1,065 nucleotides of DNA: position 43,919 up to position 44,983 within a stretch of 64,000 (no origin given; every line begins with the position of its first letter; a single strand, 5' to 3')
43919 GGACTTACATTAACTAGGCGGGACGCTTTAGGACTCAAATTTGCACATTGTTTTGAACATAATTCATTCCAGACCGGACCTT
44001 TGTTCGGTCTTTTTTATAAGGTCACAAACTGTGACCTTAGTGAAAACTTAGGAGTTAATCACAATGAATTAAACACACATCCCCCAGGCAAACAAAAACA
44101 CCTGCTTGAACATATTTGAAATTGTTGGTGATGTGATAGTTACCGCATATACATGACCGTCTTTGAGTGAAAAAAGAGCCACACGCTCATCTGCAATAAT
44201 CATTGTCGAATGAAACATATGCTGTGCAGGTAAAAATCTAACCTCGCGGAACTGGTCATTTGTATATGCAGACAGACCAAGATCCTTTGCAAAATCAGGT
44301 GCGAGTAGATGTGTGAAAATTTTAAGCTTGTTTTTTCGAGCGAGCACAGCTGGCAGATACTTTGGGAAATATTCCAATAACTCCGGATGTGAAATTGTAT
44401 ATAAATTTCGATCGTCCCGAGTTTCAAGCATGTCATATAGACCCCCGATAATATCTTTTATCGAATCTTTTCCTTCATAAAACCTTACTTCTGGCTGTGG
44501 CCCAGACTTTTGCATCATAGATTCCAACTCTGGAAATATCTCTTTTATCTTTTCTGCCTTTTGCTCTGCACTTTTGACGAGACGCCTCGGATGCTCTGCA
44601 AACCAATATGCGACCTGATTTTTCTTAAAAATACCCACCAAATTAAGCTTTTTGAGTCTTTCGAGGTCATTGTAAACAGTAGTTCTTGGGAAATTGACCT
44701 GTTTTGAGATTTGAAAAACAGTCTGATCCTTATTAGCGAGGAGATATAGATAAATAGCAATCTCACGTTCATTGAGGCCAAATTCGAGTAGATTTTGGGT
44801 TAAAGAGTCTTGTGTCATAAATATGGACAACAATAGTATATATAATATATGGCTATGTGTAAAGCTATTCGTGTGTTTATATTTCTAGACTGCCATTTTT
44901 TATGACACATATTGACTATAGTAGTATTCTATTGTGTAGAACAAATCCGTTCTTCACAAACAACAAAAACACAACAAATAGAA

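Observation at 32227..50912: Six diverged paralogous TrmB-like regulators, each divergently paired with a different partner gene: a repeated regulator-plus-cargo module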

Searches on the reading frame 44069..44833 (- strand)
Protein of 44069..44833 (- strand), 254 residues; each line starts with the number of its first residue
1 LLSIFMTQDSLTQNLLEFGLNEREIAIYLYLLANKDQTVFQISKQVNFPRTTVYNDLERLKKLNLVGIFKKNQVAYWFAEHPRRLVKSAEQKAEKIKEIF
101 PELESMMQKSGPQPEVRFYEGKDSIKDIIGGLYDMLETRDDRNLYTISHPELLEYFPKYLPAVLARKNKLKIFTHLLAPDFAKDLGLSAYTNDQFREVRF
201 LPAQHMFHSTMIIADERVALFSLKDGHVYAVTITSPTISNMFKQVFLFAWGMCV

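Call 3: search_protein_families(library=pfam, proteins=[window:44069-44833:-], max_evalue=0.1)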
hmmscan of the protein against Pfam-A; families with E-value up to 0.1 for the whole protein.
window:44069-44833:- (254 aa): 10 families
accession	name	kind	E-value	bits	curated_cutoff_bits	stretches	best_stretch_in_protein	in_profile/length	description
PF01978.25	TrmB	-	6.7e-13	48.7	25.6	1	17-76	3-62/68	Sugar-specific transcriptional regulator TrmB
PF08279.18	HTH_11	-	0.00031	21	25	1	23-72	1-50/55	HTH domain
PF01022.26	HTH_5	-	0.00034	20.9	22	1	29-66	8-45/47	Bacterial regulatory protein, arsR family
PF11495.14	Regulator_TrmB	-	0.0042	16.8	22.2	1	144-251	26-130/233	Archaeal transcriptional regulator TrmB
PF13412.12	HTH_24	-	0.0084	16.1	21.9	1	20-65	1-46/48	Winged helix-turn-helix DNA-binding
PF13806.12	Rieske_2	-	0.037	14.4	27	0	210-238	18-46/104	Rieske-like [2Fe-2S] domain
PF12116.14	SpoIIID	-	0.045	14.3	27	0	21-64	5-48/82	Stage III sporulation protein D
PF24270.1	HTH_Cmi2_C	-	0.049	14.3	27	0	18-66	70-118/125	Cmi2, C-terminal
PF09904.15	HTH_43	-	0.052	13.9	27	0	29-71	13-55/89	Winged helix-turn helix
PF08221.17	HTH_9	-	0.077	13.6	23.4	0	26-67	17-58/62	RNA polymerase III subunit RPC82 helix-turn-helix domain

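Call 8: search_protein_families(library=ncbifam, proteins=[window:44069-44833:-], max_evalue=0.01)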
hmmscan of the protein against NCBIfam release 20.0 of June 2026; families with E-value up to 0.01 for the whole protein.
window:44069-44833:- (254 aa): 7 families
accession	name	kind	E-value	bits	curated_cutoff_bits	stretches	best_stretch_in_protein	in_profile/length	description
NF053606.1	Sta1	subfamily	2.4e-05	24.4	80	1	18-72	16-70/100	Sta1 family transcriptional regulator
NF040939.2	trans_reg_lrs14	equivalog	0.0004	20.4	90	1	18-71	17-71/103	Lrs14 family HTH-type transcriptional regulator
TIGR01884.1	cas_HTH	subfamily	0.001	18.5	60.2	1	12-67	132-187/202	CRISPR-associated CARF protein Csa3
NF033788.1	HTH_metalloreg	subfamily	0.0011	18.7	55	0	29-82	17-71/77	metalloregulator ArsR/SmtB family transcription factor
NF040851.1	tran_reg_TrmB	equivalog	0.0043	16.2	600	1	9-98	5-93/338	HTH-type sugar-sensing transcriptional regulator TrmB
NF047390.1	TransRegTrmBL1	equivalog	0.0055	15.7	650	1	6-79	1-74/341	HTH-type sugar sensing transcriptional regulator TrmBL1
NF047392.1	TransRegTrmBHalo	equivalog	0.0094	15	500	0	10-115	8-109/349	HTH-type sugar sensing transcriptional regulator TrmB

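Call 26: predict_structure(alignment_id=A3)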
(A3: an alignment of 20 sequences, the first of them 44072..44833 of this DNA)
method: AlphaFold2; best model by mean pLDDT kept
length: 254 residues; sequences in the alignment: 20
mean_pLDDT: 86.4   pTM: 0.59
mean pLDDT of the five models: 86.4, 85.4, 85.3, 84.7, 81.7
residues with pLDDT >= 90: 122; 70-90: 114; 50-70: 15; < 50: 3
segments of 3 or more residues with pLDDT < 50: 1-3
pLDDT, mean of each block of 10 residues (from residue 1): 62 85 94 94 95 96 93 94 79 81 68 82 85 87 92 69 79 94 87 92 87 93 86 92 94 82
secondary structure, 60 per line:
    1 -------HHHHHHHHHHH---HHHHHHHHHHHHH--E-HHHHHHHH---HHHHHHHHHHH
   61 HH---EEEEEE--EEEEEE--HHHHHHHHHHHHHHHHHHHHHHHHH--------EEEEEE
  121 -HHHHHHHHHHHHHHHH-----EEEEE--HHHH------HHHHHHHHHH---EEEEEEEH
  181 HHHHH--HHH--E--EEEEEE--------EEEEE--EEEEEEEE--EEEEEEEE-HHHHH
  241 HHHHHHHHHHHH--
elements in order: H8-18 H22-34 H39-46 H50-62 E66-71 E74-79 H82-106 E115-120 H122-137 E143-147 H150-153 H160-169 E173-179 H180-185 E196-201 E210-214 E217-224 E227-234 H236-252

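Call 30: fold_search(model_id=the predicted structure, library=pdb)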
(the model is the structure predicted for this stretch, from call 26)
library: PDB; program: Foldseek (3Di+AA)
matches with E <= 10: 1674; with E <= 0.001: 38
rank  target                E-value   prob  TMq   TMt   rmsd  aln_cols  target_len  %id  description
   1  5bpd_D                2.7e-13  1.00  0.38  0.37  11.9       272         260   19  Structure of TrmBL2, an archaeal chromatin protein, shows a novel mode of DNA binding. (released 2015-09-02)
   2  5bqt_A                6.1e-13  1.00  0.41  0.41  18.9       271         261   19  Structure of TrmBL2, an archaeal chromatin protein, shows a novel mode of DNA binding. (released 2015-09-02)
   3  5bpd_C                9.5e-13  1.00  0.37  0.37  12.0       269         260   19  Structure of TrmBL2, an archaeal chromatin protein, shows a novel mode of DNA binding. (released 2015-09-02)
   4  5bpd_B                4.0e-12  1.00  0.41  0.40  20.2       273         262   19  Structure of TrmBL2, an archaeal chromatin protein, shows a novel mode of DNA binding. (released 2015-09-02)
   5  5bpi_D                4.3e-12  1.00  0.40  0.40  12.1       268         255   18  Structure of TrmBL2, an archaeal chromatin protein, shows a novel mode of DNA binding. (released 2015-09-02)
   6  5box_A                5.2e-12  1.00  0.41  0.40  20.7       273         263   18  Structure of TrmBL2, an archaeal chromatin protein, shows a novel mode of DNA binding. (released 2015-09-02)
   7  5bpi_C                6.6e-12  1.00  0.37  0.37  12.0       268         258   20  Structure of TrmBL2, an archaeal chromatin protein, shows a novel mode of DNA binding. (released 2015-09-02)
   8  5bqt_B                1.4e-11  1.00  0.38  0.39  18.7       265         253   19  Structure of TrmBL2, an archaeal chromatin protein, shows a novel mode of DNA binding. (released 2015-09-02)
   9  3qph_A                4.1e-10  1.00  0.40  0.32  10.8       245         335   15  The three-dimensional structure of TrmB, a global transcriptional regulator of the hyperthermophilic archaeon Pyrococc (released 2012-05-30)
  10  1sfx_A                1.8e-04  1.00  0.27  0.58   6.5       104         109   26  X-ray crystal structure of putative HTH transcription regulator from Archaeoglobus fulgidus (released 2004-08-03)
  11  3e6m_D                1.9e-04  1.00  0.27  0.44  16.1       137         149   14  The crystal structure of a MarR family transcriptional regulator from Silicibacter pomeroyi DSS. (released 2008-09-02)
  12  5ffx_A                2.4e-04  1.00  0.26  0.46  11.8       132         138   19  S. aureus MepR G34K Mutant (released 2016-12-21)
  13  1sfx_B                2.6e-04  1.00  0.26  0.59   5.7        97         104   24  X-ray crystal structure of putative HTH transcription regulator from Archaeoglobus fulgidus (released 2004-08-03)
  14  7kua                  2.7e-04  1.00  0.26  0.43  15.5       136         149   17  Crystal structure of the MarR family transcriptional regulator from Pseudomonas putida bound to Indole 3 acetic acid (released 2021-12-01)
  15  2rdp                  3.5e-04  1.00  0.27  0.46  12.9       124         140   14  The structure of a MarR family protein from Bacillus stearothermophilus (released 2007-11-13)
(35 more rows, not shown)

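Call 39: find_related_loci(query=A3, collection=metagenome_contigs, flank=6000)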
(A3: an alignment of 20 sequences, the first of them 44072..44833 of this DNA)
Query A3 (254 aa) in metagenome_contigs; peptide patterns used: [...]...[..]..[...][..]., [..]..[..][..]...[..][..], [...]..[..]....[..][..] (x = any residue, [..] = any of these).
283 stretches matched a pattern; 5 encode a relative of the query (tblastn E <= 1e-3); 5 distinct loci.
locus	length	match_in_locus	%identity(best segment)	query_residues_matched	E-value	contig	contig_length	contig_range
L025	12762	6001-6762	74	1-254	4e-131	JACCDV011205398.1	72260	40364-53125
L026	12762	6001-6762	73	1-254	8e-129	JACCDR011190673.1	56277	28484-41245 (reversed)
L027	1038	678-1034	34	10-128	4e-22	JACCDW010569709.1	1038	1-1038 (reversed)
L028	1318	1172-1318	73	1-49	6e-20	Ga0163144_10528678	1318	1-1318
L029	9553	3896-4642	26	11-253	1e-13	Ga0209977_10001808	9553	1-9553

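Call 44: search_protein_families(library=padloc, proteins=[window:44069-44833:-], max_evalue=0.01)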
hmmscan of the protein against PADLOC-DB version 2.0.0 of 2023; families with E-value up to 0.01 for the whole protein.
window:44069-44833:- (254 aa): 10 families
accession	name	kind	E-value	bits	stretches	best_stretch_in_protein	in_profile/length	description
PDLC01848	CARF3--CARF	-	7.5e-05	20.5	1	18-67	133-180/197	-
PDLC01044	Csa3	-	0.00011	20.1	1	21-72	135-183/194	Type I-A associated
PDLC01268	CasR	-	0.00015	19.8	1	14-73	116-173/179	"CAS-I,CAS-II,CAS-III,CAS-IV,CAS-V,CAS-VI; associated_signaling"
PDLC01434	CasR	-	0.00015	19.7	1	14-69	120-174/191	"CAS-I,CAS-II,CAS-III,CAS-IV,CAS-V,CAS-VI; associated_signaling"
PDLC01858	CARF3--CARF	-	0.00016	19.6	1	14-81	136-199/204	-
PDLC01850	CARF3--CARF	-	0.00024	19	1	10-67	134-190/209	-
PDLC01879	CARF3--CARF_TM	-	0.00061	17.5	0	85-147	47-107/222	-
PDLC01438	Csa3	-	0.00075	17.6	1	22-98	148-222/305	"CAS-I,CAS-II,CAS-III,CAS-IV,CAS-V,CAS-VI; associated_signaling"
PDLC01849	CARF3--CARF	-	0.0025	15.5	1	15-66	131-181/197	-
PDLC01863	CARF3--CARF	-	0.0051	14.6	1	29-67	125-163/182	-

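Call 45: search_protein_families(library=phrogs, proteins=[window:44069-44833:-], max_evalue=0.01)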
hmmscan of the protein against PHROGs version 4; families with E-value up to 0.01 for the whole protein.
window:44069-44833:- (254 aa): 0 families

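Call 64: search_protein_families(library=pfam, proteins=[L026:4894-5850:-, L025:5360-5884:-, L029:2972-3667:-, L025:6839-7564:-], max_evalue=0.01)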
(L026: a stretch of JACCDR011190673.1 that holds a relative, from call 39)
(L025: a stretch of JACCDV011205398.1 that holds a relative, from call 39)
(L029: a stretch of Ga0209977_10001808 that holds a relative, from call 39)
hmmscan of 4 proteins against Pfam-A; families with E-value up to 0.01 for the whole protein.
L026:4894-5850:- (318 aa): 4 families
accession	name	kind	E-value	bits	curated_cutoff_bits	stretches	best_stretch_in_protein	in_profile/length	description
PF13379.11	NMT1_2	-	7.2e-16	59.2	24.7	1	28-266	4-251/252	NMT1-like family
PF09084.16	NMT1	-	7.3e-16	59.1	20.5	1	40-257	2-214/216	NMT1/THI5 like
PF04069.17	OpuAC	-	8.5e-05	22.7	21.2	1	54-217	24-202/257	Substrate binding domain of ABC-type glycine betaine transport system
PF12974.12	Phosphonate-bd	-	0.0025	17.7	27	1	58-194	28-167/242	ABC transporter, phosphonate, periplasmic substrate-binding protein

L025:5360-5884:- (174 aa): 0 families

L029:2972-3667:- (231 aa): 0 families

L025:6839-7564:- (241 aa): 0 families

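Call 81: search_solved_structures(query=A5, max_evalue=0.001, show_alignments=3)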
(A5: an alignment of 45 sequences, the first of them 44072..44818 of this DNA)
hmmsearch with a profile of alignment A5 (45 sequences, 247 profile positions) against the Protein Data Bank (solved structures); distinct sequences matched with E-value up to 0.001: 17.
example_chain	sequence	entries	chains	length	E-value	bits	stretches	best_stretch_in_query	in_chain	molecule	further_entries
3qph_A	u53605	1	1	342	2.2e-14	56.9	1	4-150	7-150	TrmB, a global transcription regulator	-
5box_A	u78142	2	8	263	2.3e-13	53.6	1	10-246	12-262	Putative HTH-type transcriptional regulator TrmBL2 | TrmBL2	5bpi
5bpd_A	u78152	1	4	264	2.3e-13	53.5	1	10-246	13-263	TrmBL2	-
5bqt_A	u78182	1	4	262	3.4e-13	53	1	10-245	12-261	Putative HTH-type transcriptional regulator TrmBL2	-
1ku9_A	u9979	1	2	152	7e-08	35.6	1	10-128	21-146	hypothetical protein MJ223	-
1sfx_A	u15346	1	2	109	1.1e-07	34.9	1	3-86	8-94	Conserved hypothetical protein AF2008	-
2lvs_A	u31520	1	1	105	1.7e-05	27.8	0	28-65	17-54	Putative uncharacterized protein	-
5k5o_A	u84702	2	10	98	1.9e-05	27.6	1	20-86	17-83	AspA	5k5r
9qdr_A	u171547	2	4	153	2e-05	27.6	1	4-83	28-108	MarR family transcriptional regulator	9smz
4rs8_A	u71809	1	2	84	2.2e-05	27.4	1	20-85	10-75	AspA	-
5k1y_C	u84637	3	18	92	2.4e-05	27.3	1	20-86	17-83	AspA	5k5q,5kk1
5hlh_A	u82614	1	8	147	0.00028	23.8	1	5-68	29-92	MarR family transcriptional regulator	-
5hlg_A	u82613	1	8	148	0.00028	23.8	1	5-68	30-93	MarR family transcriptional regulator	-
5hli_A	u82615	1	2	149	0.00029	23.8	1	5-68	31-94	MarR family transcriptional regulator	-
4hbl_A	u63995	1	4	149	0.00034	23.5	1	5-68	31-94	Transcriptional regulator, MarR family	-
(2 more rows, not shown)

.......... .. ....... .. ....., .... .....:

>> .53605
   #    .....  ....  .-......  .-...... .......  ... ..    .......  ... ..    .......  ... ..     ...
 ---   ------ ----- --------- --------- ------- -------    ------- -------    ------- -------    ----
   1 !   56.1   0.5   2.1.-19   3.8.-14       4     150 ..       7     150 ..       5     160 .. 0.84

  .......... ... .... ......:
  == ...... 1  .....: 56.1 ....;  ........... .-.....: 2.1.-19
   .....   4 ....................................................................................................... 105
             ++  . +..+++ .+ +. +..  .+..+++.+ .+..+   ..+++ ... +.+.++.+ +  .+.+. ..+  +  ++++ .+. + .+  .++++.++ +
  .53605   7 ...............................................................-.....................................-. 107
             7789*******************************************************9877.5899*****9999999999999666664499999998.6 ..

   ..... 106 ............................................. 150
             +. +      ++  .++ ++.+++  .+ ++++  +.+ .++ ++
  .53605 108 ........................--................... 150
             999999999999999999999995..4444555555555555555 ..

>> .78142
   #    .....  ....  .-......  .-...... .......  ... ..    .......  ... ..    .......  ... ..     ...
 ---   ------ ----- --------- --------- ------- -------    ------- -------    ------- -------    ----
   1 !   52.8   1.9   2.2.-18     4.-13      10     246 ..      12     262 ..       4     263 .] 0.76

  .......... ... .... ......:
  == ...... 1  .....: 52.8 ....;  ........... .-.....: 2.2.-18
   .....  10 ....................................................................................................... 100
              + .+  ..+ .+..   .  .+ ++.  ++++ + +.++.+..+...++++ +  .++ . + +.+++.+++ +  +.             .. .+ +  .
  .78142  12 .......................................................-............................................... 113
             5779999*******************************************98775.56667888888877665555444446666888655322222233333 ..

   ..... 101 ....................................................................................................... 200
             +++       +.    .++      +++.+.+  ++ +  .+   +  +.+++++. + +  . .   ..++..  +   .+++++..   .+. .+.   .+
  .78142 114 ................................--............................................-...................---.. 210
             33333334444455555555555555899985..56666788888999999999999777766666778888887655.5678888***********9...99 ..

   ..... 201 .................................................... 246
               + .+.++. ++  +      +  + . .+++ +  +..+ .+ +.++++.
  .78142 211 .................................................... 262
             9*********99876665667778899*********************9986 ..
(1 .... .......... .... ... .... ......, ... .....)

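Call 86: find_related_loci(query=A3, collection=viral_contigs, flank=6000)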
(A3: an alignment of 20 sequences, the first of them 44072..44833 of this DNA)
Query A3 (254 aa) in viral_contigs; peptide patterns used: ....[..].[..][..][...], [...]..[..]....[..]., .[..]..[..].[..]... (x = any residue, [..] = any of these).
255 stretches matched a pattern, but none encodes a relative of the query by tblastn (E <= 1e-3).

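Call 87: search_protein_families(library=pfam, proteins=[L026:4140-4892:-, L026:3398-4204:-], max_evalue=0.001)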
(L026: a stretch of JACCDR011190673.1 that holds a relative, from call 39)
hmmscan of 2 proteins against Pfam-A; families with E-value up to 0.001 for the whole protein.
L026:4140-4892:- (250 aa): 4 families
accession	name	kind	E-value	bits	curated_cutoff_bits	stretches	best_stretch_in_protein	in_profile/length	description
PF00005.33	ABC_tran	-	1.2e-35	123.5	25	1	22-160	2-136/137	ABC transporter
PF13304.12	AAA_21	-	2.2e-09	38.3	27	1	35-77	3-66/304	AAA domain, putative AbiEii toxin, Type IV TA system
PF02463.25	SMC_N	-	2.6e-07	30.7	40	1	25-171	19-179/220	RecF/RecN/SMC N terminal domain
PF13476.12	AAA_23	-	0.00085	20.4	27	0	26-51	15-39/201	AAA domain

L026:3398-4204:- (268 aa): 1 family
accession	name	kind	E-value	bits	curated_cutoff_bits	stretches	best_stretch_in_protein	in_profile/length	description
PF00528.27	BPD_transp_1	-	6.2e-21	75.4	26.4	1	92-258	1-174/184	Binding-protein-dependent transport system inner membrane component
